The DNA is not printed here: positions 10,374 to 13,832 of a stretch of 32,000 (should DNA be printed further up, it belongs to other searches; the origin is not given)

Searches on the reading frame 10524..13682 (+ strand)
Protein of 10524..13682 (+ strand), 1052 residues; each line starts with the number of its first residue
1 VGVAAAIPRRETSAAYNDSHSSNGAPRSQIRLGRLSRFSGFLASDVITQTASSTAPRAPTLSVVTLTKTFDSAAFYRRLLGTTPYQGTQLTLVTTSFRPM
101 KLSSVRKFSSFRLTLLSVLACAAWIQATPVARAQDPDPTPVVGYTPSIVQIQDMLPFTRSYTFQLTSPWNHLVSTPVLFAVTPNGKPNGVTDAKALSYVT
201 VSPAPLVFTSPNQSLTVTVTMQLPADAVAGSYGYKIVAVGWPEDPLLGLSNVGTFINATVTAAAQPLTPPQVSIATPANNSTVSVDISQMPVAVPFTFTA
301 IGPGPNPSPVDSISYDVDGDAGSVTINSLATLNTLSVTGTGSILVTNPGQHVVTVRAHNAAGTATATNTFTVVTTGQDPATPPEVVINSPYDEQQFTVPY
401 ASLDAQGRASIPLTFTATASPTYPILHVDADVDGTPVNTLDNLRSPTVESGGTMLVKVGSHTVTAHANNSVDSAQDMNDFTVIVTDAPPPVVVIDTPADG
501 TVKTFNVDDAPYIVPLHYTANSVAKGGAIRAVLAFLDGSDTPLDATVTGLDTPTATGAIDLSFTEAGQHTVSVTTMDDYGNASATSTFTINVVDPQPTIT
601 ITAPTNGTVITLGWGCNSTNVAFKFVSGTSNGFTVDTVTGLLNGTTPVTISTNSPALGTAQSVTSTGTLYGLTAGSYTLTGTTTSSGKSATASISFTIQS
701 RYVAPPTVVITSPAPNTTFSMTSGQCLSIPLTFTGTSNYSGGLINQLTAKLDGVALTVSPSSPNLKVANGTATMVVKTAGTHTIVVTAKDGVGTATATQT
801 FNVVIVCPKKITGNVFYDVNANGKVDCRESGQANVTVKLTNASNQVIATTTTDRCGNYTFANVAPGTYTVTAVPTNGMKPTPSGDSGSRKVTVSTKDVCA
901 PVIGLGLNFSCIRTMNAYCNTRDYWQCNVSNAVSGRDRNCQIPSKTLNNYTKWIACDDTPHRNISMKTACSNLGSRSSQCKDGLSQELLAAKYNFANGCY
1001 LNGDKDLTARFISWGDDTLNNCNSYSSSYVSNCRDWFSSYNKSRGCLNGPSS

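Call 6: search_protein_families(library=pfam, proteins=[window:10524-13682:+], max_evalue=0.001)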
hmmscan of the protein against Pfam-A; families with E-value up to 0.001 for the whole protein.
window:10524-13682:+ (1052 aa): 7 families
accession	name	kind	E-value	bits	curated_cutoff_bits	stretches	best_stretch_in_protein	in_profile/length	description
PF17210.9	SdrD_B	-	2.5e-17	63.5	29.7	1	813-889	5-81/112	SdrD B-like domain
PF13620.12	CarboxypepD_reg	-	1.1e-08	35.7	32.3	1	832-873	14-55/82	Carboxypeptidase regulatory-like domain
PF00801.26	PKD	-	8.5e-07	29.3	23.5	0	551-589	39-79/80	PKD domain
PF11974.14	bMG3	-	6e-05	23.4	34.9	0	832-865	28-67/103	Bacterial alpha-2-macroglobulin MG3 domain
PF14686.12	fn3_3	-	0.00022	21.4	24.4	0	846-872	25-51/75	Polysaccharide lyase family 4, domain II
PF17802.7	SpaA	-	0.0004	20.9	23.1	1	831-871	15-57/91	Prealbumin-like fold domain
PF24421.1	Ig_J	-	0.00047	20.7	29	0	834-877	42-87/104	Tip attachment protein J, Ig-like domain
